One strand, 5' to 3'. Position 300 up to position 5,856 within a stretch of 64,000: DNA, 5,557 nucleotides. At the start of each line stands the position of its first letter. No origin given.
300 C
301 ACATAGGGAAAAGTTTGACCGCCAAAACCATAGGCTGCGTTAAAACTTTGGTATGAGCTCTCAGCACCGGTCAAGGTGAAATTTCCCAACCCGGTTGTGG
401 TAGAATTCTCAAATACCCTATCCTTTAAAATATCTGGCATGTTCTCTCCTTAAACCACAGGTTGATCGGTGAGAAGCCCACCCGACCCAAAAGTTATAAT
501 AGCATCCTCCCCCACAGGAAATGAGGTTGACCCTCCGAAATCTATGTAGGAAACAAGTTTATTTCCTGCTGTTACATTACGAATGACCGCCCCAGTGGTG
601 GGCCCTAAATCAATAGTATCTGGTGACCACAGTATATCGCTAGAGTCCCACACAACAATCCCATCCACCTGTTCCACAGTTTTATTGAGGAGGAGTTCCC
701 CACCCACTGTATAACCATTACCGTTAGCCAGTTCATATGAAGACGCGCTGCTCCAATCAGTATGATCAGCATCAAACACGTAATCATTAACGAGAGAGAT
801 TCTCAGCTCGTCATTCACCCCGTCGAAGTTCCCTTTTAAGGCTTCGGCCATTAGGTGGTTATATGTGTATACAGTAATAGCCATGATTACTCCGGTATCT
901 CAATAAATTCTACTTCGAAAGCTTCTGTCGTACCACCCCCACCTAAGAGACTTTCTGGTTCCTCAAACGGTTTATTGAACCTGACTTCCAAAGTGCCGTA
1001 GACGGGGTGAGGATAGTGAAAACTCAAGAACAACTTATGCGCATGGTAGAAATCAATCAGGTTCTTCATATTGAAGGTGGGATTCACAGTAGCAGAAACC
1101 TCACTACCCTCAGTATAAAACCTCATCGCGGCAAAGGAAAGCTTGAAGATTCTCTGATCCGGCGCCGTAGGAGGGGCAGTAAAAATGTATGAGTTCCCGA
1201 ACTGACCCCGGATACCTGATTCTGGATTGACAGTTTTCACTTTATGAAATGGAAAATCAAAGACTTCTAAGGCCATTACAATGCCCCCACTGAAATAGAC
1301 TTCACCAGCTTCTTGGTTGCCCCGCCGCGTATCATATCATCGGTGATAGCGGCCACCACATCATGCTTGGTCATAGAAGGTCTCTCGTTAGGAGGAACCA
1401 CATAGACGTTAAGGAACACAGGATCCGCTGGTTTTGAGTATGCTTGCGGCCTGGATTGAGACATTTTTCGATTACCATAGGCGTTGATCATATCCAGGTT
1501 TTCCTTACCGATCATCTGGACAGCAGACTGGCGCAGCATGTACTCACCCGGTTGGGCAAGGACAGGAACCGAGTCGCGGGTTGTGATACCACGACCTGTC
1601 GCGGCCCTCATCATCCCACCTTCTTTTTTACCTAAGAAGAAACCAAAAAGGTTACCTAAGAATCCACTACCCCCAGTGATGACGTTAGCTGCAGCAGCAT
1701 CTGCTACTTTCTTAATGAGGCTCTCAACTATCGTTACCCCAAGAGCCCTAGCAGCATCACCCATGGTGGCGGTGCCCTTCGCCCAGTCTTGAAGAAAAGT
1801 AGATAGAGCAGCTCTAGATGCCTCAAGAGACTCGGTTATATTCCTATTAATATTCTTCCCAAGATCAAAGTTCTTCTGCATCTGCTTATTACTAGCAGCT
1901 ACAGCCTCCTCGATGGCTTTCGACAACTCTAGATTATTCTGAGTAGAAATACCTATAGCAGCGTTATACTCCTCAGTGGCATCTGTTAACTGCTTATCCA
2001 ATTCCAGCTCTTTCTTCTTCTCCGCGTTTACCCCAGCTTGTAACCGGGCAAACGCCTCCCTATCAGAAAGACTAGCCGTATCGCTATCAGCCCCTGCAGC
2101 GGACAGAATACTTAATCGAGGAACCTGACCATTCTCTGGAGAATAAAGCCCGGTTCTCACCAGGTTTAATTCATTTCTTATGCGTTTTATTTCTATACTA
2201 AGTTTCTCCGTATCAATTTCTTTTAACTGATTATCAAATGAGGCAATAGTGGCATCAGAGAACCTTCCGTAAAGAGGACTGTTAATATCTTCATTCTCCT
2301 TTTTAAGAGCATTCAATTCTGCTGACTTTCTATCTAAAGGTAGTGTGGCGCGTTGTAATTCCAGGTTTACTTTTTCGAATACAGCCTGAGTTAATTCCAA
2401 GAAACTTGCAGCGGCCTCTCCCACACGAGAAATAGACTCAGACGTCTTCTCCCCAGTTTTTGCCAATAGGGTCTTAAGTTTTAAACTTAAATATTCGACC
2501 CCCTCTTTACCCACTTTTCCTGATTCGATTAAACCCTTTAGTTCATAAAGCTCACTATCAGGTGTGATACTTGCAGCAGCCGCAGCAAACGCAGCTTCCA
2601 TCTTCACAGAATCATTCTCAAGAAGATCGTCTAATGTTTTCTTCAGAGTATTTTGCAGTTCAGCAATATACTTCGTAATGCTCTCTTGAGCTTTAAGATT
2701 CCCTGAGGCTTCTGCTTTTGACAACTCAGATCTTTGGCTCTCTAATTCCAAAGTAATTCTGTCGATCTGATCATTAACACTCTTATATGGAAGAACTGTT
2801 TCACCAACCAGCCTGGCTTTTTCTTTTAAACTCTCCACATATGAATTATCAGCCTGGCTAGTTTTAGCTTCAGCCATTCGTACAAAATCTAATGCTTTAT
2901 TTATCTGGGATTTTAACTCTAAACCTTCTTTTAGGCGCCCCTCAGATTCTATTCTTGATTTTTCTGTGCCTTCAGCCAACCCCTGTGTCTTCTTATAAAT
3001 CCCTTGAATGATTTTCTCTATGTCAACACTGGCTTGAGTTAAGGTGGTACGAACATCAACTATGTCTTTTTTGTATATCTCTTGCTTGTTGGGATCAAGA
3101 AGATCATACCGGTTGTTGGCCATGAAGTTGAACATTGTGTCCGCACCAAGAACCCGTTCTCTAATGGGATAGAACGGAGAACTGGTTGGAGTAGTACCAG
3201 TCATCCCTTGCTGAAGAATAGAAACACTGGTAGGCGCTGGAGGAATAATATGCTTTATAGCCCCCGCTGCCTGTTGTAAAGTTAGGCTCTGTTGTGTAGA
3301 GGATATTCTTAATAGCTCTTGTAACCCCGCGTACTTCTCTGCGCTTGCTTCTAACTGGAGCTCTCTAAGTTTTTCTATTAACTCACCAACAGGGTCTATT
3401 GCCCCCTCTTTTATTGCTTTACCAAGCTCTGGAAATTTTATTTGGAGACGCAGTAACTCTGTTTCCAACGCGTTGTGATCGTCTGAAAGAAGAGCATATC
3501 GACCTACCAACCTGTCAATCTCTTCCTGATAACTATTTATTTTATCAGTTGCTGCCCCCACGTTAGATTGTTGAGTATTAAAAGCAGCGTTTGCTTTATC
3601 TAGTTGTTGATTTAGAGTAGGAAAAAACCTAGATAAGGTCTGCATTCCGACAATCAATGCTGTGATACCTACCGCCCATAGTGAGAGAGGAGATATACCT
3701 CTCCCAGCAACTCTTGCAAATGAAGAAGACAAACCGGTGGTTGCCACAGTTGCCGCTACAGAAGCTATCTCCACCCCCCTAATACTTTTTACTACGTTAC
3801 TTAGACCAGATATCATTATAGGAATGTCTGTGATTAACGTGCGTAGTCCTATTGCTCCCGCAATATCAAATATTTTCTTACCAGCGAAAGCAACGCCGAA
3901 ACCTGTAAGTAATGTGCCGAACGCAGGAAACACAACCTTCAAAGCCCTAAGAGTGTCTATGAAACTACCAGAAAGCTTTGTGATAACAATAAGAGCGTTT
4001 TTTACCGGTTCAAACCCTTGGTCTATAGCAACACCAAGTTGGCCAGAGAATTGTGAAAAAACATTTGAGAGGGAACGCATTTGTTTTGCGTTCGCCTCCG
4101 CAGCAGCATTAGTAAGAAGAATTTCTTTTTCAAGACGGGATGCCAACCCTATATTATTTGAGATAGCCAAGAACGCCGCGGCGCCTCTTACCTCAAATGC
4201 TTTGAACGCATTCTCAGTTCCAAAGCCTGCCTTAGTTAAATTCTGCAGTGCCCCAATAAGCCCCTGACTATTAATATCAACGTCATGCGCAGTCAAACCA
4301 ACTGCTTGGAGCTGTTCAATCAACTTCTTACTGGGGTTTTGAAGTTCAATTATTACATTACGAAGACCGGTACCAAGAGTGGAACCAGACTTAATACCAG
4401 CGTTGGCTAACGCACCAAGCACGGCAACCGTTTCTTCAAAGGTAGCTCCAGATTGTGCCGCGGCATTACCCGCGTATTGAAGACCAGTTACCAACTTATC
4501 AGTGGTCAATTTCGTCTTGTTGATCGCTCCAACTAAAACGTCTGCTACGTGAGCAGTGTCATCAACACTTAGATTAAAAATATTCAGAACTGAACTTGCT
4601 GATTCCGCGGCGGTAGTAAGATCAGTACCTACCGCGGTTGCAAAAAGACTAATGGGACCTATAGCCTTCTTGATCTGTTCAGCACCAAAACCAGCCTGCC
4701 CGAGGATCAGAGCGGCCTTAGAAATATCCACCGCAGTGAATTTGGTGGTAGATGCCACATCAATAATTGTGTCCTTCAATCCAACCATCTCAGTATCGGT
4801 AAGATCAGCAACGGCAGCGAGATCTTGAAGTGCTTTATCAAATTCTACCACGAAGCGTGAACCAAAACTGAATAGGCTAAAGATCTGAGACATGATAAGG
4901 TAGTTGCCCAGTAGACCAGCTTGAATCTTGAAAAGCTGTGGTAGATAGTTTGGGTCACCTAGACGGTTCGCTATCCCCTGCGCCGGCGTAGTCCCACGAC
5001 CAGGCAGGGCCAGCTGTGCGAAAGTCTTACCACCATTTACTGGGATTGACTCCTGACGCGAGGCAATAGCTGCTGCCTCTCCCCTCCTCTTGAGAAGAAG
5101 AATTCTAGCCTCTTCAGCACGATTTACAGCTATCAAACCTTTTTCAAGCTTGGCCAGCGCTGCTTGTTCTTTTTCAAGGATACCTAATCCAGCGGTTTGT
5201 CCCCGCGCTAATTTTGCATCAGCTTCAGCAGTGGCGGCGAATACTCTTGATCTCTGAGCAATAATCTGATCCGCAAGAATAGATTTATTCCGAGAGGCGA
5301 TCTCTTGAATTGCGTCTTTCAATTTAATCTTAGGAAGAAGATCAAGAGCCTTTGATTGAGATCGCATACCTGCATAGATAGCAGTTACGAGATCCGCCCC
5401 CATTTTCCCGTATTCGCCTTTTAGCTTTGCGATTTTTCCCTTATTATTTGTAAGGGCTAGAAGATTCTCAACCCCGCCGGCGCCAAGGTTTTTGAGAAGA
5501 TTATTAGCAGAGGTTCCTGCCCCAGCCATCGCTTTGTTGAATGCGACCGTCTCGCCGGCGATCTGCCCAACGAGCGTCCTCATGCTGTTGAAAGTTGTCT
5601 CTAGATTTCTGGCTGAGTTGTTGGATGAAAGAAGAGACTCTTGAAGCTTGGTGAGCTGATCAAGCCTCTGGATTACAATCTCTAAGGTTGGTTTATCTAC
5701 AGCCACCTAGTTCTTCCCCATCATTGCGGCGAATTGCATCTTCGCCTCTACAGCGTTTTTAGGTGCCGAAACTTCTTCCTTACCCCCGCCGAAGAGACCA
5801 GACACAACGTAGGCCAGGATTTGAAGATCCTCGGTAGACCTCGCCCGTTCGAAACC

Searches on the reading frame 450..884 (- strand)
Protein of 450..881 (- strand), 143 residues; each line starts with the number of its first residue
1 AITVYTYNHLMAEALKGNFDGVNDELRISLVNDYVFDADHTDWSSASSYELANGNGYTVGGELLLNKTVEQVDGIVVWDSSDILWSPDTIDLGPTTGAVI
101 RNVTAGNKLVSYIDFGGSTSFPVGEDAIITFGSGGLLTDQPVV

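Call 22: find_encoding_contigs(protein=window:450-881:-, flank=10000, max_places=3)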
Protein window:450-881:- (143 aa): no gene with exactly this product is on record in the collection.

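Call 25: find_encoding_contigs(protein=window:453-884:-, flank=10000, max_places=2)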
Protein window:453-884:- (144 aa): 3 contigs read that carry it; 2 places shown.
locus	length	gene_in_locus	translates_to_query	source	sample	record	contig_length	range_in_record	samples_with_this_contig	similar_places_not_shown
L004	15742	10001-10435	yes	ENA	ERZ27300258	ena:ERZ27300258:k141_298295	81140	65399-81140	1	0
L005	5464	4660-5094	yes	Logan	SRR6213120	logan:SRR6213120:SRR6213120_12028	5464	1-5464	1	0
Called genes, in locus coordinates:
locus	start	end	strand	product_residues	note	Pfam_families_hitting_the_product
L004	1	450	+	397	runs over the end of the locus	-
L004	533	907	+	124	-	-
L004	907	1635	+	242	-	-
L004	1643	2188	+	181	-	-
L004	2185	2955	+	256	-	-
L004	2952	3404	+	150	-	-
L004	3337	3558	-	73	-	-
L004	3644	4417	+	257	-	-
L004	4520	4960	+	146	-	-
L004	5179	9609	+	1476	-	PF10145:PhageMin_Tail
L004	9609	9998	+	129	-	-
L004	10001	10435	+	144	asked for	-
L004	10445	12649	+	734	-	-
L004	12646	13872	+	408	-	-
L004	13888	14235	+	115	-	-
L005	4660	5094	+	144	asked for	-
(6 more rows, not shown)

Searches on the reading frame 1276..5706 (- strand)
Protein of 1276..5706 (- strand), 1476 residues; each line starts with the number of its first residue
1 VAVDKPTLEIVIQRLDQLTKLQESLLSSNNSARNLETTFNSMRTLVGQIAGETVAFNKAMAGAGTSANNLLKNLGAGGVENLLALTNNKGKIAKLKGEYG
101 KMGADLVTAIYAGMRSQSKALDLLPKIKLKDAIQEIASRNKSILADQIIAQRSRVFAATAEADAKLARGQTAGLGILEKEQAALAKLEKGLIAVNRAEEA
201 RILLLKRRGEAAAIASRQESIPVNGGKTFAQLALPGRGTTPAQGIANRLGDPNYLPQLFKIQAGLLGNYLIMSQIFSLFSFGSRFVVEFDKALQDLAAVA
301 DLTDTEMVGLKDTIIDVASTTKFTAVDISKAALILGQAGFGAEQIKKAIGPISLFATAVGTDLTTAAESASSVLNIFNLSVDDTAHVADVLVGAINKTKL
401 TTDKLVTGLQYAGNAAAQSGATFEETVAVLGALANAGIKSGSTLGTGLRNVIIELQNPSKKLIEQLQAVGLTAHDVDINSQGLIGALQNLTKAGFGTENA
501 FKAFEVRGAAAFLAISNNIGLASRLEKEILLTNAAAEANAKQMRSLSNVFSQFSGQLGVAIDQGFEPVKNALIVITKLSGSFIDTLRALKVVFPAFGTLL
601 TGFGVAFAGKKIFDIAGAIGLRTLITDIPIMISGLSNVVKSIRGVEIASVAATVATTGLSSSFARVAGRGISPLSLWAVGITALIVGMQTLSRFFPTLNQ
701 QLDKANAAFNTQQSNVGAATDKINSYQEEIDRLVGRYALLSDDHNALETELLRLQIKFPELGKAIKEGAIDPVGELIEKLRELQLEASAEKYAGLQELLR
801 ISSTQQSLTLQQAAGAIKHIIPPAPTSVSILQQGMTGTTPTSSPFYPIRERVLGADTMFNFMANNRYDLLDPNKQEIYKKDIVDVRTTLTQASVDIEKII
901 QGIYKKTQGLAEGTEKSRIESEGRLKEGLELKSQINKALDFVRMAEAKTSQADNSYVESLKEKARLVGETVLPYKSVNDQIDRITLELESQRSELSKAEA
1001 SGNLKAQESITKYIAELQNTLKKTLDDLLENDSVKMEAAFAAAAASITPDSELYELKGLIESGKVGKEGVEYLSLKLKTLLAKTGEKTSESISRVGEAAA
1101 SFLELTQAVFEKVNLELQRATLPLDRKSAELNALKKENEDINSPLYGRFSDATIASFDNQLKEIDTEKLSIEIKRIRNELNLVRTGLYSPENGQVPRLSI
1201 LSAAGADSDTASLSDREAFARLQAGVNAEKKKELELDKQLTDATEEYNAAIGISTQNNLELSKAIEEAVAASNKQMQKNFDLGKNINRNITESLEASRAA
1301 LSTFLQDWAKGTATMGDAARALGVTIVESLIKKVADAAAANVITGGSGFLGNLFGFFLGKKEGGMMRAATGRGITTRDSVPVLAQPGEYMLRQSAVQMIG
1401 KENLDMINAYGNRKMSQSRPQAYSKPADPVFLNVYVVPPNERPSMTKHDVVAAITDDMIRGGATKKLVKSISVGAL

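Call 8: search_protein_families(library=phrogs, proteins=[window:1276-5706:-])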
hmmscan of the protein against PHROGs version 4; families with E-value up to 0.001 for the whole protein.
window:1276-5706:- (1476 aa): 20 families
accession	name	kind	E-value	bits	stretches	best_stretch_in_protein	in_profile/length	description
phrog_37649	-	tail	2.8e-134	450.3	3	257-788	428-953/2006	tail length tape measure protein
phrog_1533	-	tail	5e-42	144.7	1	285-730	252-722/1688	tail length tape measure protein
phrog_4704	-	tail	7.9e-42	144.7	1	284-615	217-552/625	tail length tape measure protein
phrog_9696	-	tail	2.8e-38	132.4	1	288-512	83-312/1415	tail length tape measure protein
phrog_991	-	tail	6e-34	117.9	1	284-705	296-737/1966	tail length tape measure protein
phrog_28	-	tail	1.3e-28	101.2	1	287-664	284-639/1228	tail length tape measure protein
phrog_38390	-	tail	3.4e-28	99.3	1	237-722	17-472/1029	tail length tape measure protein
phrog_167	-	tail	3.8e-28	98.8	1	276-652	276-622/1555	tail length tape measure protein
phrog_1272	-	tail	2.2e-27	96.3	1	287-688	264-669/1606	tail length tape measure protein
phrog_5218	-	unknown function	2.1e-25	90.1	1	288-519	232-469/1599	-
phrog_5493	-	tail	2.1e-24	86.9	1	288-487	72-270/1102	tail length tape measure protein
phrog_28420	-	tail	2e-20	73.6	1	286-541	58-304/906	tail length tape measure protein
phrog_1293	-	tail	1.1e-19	70.8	1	306-506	209-415/1424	tail length tape measure protein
phrog_19074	-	unknown function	3e-17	62.8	1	288-493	157-361/1384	-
phrog_14441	-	tail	2.1e-14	54.8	1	287-444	79-236/241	tail length tape measure protein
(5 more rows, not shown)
